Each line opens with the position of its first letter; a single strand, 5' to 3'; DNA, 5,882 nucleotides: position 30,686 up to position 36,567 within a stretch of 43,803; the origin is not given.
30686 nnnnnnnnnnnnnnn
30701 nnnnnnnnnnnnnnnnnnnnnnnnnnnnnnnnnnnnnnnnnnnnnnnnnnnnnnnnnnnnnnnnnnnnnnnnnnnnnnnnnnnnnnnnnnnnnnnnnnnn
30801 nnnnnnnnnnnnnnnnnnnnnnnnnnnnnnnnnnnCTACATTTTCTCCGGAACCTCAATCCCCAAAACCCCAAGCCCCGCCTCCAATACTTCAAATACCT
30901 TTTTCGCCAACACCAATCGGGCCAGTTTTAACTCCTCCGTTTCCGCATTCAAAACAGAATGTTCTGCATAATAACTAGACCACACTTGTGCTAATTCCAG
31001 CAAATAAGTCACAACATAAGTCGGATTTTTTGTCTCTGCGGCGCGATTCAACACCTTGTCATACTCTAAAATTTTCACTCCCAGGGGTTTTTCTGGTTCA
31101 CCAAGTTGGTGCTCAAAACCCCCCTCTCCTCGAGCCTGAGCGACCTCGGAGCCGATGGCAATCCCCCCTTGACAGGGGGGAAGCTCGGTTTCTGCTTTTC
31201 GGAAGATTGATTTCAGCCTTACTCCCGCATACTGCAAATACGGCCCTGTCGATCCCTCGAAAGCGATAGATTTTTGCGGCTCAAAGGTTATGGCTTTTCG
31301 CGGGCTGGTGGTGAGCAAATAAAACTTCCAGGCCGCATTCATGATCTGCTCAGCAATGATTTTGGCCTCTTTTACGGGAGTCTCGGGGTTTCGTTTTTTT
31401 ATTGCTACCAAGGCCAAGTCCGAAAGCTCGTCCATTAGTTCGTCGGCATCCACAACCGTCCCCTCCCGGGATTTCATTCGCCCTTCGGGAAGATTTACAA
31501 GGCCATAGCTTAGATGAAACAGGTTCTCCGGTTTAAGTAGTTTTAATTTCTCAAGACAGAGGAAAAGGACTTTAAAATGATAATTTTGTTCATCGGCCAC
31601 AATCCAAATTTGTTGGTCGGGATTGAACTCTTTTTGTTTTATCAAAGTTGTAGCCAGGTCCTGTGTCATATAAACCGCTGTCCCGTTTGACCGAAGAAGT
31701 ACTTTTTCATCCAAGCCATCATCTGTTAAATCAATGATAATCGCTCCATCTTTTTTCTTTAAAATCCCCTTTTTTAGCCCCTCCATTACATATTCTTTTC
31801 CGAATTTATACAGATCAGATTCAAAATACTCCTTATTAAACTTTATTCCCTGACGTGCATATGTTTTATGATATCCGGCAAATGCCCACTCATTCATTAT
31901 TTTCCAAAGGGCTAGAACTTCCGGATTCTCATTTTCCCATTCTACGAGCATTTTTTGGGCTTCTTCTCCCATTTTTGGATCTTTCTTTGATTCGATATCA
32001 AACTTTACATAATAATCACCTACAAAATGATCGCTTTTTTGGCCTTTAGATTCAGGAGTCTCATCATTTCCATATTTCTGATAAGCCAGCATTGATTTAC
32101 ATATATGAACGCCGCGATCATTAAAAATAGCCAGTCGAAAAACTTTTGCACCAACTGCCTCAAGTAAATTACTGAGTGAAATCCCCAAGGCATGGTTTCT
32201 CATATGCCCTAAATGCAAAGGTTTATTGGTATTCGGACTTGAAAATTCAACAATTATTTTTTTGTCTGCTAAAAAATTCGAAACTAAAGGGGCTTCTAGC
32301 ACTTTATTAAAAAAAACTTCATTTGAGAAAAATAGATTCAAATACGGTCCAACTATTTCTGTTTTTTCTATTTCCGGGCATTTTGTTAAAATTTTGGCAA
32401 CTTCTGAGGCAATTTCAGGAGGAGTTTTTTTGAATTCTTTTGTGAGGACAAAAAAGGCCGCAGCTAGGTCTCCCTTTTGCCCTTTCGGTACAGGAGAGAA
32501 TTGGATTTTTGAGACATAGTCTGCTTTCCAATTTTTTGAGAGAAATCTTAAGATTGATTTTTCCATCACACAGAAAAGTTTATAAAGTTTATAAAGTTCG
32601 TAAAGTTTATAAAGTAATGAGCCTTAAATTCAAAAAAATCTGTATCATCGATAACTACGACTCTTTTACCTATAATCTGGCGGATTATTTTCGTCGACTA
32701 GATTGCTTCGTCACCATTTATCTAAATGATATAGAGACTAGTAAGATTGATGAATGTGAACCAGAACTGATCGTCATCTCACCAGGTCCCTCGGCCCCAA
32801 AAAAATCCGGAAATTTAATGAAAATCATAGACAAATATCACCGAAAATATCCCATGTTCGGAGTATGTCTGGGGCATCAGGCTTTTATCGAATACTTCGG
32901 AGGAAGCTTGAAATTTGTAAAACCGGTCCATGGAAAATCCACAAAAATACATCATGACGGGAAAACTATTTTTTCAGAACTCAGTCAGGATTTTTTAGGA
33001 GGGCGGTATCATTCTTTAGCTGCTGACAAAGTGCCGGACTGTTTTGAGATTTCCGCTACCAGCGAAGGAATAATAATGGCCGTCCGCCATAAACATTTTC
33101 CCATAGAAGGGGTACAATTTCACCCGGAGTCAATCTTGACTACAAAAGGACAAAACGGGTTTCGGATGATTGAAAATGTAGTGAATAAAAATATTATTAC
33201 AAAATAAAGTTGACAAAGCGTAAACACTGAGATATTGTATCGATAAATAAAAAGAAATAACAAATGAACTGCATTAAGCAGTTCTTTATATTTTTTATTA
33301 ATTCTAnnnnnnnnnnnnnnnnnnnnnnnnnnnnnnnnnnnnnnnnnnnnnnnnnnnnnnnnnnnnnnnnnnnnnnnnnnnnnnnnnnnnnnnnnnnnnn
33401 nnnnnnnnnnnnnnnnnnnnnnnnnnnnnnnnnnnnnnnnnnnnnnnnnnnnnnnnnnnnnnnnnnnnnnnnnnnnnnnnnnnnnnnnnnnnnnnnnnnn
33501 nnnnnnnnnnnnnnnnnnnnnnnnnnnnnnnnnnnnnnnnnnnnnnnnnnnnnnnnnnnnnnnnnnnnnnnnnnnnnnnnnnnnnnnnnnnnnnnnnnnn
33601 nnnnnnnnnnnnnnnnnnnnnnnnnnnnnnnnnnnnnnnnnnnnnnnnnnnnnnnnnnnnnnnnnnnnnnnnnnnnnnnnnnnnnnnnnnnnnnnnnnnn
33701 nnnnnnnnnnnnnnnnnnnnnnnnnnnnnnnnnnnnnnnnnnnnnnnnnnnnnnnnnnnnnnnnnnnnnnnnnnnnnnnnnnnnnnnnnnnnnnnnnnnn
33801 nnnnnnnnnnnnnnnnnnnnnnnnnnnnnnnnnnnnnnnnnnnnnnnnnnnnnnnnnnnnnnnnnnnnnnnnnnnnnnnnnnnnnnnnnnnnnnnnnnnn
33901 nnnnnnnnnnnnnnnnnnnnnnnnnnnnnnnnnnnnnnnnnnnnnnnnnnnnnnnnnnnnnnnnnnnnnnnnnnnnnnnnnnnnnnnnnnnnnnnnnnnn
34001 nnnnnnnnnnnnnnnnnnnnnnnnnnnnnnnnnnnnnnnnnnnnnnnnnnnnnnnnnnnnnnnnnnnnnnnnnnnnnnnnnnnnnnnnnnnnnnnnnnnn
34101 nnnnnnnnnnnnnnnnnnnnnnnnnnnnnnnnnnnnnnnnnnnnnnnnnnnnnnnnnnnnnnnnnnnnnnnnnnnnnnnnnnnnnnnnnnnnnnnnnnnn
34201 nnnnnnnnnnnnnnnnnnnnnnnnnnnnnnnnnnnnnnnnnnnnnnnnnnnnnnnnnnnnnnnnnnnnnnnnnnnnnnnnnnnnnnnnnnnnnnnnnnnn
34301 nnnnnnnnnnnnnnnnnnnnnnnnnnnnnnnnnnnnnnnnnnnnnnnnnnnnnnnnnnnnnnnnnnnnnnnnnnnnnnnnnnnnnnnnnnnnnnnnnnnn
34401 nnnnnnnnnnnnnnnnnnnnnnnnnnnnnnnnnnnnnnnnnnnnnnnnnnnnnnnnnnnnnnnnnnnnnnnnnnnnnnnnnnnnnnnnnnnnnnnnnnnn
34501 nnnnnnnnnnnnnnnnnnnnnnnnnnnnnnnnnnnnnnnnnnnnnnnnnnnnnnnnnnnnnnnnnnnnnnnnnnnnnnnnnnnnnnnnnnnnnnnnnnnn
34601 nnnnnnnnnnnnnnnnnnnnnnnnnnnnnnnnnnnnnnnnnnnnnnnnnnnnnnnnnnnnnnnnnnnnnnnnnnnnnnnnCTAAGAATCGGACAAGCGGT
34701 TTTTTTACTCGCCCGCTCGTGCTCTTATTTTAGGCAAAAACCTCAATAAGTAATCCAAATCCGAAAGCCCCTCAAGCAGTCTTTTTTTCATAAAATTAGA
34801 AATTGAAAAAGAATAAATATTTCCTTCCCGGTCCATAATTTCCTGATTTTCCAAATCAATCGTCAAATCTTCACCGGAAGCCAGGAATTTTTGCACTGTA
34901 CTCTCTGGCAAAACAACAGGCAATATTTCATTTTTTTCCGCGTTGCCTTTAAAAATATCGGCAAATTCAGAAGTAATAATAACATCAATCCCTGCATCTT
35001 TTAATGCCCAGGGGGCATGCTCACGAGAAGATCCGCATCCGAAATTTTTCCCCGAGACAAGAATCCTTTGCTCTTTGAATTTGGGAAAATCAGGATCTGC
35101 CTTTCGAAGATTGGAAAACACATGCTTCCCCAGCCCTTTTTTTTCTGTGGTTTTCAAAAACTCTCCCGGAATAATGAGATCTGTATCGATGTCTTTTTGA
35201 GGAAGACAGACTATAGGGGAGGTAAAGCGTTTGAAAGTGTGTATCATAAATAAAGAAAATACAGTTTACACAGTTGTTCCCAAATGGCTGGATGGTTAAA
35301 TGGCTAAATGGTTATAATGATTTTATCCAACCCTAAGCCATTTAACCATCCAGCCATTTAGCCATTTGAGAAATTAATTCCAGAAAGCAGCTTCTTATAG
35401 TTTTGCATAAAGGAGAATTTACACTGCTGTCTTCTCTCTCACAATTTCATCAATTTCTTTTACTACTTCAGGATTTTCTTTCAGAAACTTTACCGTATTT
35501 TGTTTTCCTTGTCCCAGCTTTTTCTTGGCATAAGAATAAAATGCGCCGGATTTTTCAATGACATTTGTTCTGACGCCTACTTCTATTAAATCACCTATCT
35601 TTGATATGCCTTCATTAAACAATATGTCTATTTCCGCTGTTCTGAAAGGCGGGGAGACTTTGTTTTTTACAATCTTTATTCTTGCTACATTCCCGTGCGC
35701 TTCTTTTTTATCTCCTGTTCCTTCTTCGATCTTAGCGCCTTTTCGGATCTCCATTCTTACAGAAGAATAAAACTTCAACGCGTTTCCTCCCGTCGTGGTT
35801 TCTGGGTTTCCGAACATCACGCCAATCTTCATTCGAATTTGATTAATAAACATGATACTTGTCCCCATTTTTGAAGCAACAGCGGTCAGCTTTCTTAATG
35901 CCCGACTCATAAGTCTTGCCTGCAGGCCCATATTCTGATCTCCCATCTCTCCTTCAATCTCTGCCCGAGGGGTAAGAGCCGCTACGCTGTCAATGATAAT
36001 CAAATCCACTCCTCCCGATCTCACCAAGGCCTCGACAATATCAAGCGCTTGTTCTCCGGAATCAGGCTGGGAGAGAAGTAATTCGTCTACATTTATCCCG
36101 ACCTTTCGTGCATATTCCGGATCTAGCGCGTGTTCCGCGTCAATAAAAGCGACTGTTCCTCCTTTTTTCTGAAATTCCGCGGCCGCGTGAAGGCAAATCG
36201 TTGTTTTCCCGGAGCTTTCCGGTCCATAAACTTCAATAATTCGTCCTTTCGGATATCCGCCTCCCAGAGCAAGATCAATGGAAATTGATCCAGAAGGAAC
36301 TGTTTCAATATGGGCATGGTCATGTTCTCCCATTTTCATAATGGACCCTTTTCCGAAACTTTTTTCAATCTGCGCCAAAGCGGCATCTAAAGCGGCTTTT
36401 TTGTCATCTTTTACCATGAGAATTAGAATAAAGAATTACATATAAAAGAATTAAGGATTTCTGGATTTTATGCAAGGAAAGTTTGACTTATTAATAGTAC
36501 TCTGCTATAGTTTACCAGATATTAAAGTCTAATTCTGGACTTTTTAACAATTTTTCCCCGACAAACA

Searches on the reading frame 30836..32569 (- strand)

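Call 50: search_protein_families(library=pfam, proteins=[window:30836-32569:-], max_evalue=0.01)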
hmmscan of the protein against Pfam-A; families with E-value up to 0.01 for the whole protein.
window:30836-32569:- (577 aa): 3 families
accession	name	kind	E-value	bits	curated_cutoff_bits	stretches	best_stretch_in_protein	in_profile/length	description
PF00750.26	tRNA-synt_1d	-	5.4e-45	154.3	23.3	1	101-416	18-334/349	tRNA synthetases class I (R), catalytic domain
PF05746.21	DALR_1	-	8.8e-24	84.3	22.3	1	445-577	1-117/117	DALR anticodon binding domain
PF03485.21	Arg_tRNA_synt_N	-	2.8e-11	44.3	21.5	1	19-81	21-85/85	Arginyl tRNA synthetase N terminal domain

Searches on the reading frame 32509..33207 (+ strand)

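Call 50: search_protein_families(library=pfam, proteins=[window:32509-33207:+], max_evalue=0.01)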
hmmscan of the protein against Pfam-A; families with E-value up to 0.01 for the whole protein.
window:32509-33207:+ (232 aa): 2 families
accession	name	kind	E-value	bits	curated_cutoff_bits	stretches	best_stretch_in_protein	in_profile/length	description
PF00117.34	GATase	-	1.4e-50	172.1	22.8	1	46-218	2-183/190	Glutamine amidotransferase class-I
PF07722.19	Peptidase_C26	-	7.3e-09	36.2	20.5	1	108-207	100-219/219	Peptidase C26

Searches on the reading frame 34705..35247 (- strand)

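Call 51: search_protein_families(library=pfam, proteins=[window:34705-35247:-], max_evalue=0.01)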
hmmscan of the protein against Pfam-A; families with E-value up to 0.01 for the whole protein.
window:34705-35247:- (180 aa): 1 family
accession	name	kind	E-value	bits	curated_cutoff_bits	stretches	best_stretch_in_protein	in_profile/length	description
PF00694.25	Aconitase_C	-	7.9e-26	91.4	22.8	1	17-115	16-130/131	Aconitase C-terminal domain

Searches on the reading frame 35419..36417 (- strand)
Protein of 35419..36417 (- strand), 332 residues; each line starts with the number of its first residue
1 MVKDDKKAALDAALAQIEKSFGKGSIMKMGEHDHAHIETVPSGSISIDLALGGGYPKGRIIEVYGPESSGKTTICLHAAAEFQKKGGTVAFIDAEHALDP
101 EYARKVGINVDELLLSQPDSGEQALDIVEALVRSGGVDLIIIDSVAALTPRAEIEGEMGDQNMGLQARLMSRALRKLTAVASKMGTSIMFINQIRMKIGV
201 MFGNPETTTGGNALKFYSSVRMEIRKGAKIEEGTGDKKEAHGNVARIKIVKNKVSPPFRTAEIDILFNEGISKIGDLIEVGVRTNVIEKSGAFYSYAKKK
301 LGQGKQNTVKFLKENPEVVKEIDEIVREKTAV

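Call 51: search_protein_families(library=pfam, proteins=[window:35419-36417:-], max_evalue=0.01)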
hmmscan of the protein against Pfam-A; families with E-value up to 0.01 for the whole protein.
window:35419-36417:- (332 aa): 12 families
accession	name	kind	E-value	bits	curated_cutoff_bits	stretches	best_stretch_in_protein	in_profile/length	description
PF00154.27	RecA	-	7e-132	439.1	27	1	9-272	2-262/262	recA bacterial DNA recombination protein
PF21096.2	RecA_C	-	3.9e-22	78.6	27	1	275-330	1-56/57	RecA C-terminal domain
PF08423.17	Rad51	-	1.4e-13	51.1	22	1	39-228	7-213/244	Rad51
PF06745.19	ATPase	-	5.5e-07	29.6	26.6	1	43-113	4-77/231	KaiC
PF13481.12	AAA_25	-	1.8e-06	28.1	27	1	52-151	27-158/195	AAA domain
PF01637.24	ATPase_2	-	6.9e-05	23.2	33.2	1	59-106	21-68/225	ATPase domain predominantly from Archaea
PF13401.12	AAA_22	-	0.0003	21.5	27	1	59-151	6-97/130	AAA domain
PF13479.12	AAA_24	-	0.003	17.9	27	1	61-148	5-76/195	AAA domain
PF25199.1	nSTAND_NTPase5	-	0.0032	17.7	34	1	57-102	40-86/145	Novel STAND NTPase 5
PF13191.12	AAA_16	-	0.0047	17.9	32.6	1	58-150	24-104/167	AAA ATPase domain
PF02283.22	CobU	-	0.0086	16.1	27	0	63-196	3-127/168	Cobinamide kinase / cobinamide phosphate guanyltransferase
PF01656.29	CbiA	-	0.0099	16.3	25.4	0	68-187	9-54/125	CobQ/CobB/MinD/ParA nucleotide binding domain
